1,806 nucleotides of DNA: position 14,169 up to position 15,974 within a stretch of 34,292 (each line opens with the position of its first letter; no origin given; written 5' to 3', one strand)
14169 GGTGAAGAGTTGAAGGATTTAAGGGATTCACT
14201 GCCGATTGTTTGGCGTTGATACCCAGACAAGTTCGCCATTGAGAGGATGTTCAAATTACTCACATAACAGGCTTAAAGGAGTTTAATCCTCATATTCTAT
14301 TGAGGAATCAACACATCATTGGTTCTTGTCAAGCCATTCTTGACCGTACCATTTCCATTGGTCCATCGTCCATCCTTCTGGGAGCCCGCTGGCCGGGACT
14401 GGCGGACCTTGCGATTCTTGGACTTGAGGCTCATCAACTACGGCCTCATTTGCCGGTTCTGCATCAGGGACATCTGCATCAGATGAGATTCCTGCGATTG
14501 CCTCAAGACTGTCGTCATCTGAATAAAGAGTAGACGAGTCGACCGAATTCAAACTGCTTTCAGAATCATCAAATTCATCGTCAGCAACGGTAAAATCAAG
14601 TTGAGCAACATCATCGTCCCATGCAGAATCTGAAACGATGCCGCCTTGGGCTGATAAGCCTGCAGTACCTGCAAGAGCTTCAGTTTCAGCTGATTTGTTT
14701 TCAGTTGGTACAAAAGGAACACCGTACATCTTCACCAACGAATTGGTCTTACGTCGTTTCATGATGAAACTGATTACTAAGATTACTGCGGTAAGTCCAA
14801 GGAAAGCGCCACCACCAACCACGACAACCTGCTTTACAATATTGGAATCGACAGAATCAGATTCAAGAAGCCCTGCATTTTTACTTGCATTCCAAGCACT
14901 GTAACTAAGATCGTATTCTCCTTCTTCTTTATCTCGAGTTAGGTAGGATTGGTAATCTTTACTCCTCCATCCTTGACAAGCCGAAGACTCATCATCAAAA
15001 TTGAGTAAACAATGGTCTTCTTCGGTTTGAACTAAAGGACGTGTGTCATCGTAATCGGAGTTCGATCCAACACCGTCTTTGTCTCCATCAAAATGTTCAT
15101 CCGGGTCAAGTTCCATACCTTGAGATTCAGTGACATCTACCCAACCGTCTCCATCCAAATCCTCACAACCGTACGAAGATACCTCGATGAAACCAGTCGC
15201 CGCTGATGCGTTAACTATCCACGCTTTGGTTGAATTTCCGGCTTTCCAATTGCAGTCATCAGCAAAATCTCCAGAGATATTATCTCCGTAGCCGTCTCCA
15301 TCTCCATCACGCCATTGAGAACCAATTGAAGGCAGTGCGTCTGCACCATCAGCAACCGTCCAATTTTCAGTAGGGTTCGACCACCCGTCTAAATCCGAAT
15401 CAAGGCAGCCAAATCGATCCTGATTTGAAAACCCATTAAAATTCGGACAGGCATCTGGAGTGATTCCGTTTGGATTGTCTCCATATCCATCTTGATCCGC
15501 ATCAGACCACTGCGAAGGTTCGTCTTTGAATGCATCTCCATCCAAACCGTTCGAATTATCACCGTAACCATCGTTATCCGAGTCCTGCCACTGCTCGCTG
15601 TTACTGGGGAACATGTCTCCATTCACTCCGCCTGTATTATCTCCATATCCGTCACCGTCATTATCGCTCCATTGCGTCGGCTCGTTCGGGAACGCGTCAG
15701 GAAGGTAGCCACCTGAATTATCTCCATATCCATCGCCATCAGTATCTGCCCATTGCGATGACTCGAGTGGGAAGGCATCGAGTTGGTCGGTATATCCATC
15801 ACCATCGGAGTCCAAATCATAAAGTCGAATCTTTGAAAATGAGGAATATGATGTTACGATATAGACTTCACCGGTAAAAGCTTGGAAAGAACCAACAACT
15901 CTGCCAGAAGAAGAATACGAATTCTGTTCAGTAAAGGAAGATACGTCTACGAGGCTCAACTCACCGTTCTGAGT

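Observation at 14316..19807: Candidate undescribed three-gene module: zinc-ribbon adaptor, giant coiled-coil rod and membrane-spanning Ca-repeat surface protein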

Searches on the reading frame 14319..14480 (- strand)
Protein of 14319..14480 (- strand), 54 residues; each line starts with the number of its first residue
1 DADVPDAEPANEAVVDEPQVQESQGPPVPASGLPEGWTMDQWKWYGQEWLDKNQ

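Call 28: find_homologous_proteins(query=window:14319-14480:-, max_evalue=10)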
Query seq(54 aa) (54 aa): 13 proteins with E <= 10 among 13 candidates.
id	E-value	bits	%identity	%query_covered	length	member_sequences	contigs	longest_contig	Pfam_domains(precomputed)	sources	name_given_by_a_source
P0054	3.4e-14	70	80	76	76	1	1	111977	-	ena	-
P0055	4.1e-12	63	64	87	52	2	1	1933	-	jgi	jgi:hypothetical protein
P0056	4.9e-12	63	96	44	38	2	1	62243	-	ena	-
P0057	2.9e-11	61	60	94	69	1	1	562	-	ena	-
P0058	6.9e-11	60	63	83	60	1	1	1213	-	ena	-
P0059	2.0e-10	58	91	43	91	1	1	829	-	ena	-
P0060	7.4e-10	56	60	93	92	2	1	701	-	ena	-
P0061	8.4e-10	56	81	57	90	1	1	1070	-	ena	-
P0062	8.8e-10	56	67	87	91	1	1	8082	-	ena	-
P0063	9.8e-9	53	82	41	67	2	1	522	-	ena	-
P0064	1.5e-8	52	90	39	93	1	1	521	-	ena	-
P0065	1.7e-8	52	90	39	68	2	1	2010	-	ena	-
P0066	6.1e-8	50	90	39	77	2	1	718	-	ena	-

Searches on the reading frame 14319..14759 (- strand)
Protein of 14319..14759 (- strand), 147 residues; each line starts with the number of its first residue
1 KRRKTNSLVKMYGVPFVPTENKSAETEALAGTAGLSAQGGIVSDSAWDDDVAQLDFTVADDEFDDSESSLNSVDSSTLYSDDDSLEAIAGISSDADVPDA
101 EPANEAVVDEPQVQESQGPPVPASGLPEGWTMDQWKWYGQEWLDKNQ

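Call 85: search_protein_families(library=pfam, proteins=[window:14319-14759:-], max_evalue=10)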
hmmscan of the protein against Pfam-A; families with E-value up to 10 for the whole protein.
seq(147 aa): 0 families

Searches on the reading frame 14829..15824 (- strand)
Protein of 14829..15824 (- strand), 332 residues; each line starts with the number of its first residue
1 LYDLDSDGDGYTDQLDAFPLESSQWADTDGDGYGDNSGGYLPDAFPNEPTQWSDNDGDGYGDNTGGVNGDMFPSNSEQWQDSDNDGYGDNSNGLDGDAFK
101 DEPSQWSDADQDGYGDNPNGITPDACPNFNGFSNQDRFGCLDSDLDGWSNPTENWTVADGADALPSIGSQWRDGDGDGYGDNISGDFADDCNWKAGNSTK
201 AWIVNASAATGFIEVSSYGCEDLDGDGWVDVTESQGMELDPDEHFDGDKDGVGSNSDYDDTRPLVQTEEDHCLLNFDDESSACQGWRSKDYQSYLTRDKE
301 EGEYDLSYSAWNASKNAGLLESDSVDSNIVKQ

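Call 85: search_protein_families(library=pfam, proteins=[window:14829-15824:-], max_evalue=10)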
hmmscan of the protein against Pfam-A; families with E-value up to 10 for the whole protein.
seq(332 aa): 1 family
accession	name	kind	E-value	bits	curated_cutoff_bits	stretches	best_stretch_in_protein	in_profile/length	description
PF21307.2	Glyco_hydro_95_C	-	0.079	13.9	27.6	1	162-213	8-57/94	Glycoside hydrolase family 95, C-terminal domain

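Call 86: search_solved_structures(query=window:15009-15824:-, max_evalue=1, show_alignments=1)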
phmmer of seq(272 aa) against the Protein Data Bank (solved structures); distinct sequences matched with E-value up to 1: 4.
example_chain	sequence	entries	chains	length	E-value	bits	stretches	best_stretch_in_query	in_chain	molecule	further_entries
2xr6_A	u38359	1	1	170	0.11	15.5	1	150-211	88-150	CD209 ANTIGEN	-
1sl4_A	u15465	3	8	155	0.13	15.3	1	150-210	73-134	mDC-SIGN1B type I isoform | CD209 antigen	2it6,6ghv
1k9i_A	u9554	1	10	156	0.13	15.3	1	150-210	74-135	mDC-SIGN1B type I isoform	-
7nl7_A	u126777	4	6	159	0.14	15.3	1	150-210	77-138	DC-SIGN, CRD domain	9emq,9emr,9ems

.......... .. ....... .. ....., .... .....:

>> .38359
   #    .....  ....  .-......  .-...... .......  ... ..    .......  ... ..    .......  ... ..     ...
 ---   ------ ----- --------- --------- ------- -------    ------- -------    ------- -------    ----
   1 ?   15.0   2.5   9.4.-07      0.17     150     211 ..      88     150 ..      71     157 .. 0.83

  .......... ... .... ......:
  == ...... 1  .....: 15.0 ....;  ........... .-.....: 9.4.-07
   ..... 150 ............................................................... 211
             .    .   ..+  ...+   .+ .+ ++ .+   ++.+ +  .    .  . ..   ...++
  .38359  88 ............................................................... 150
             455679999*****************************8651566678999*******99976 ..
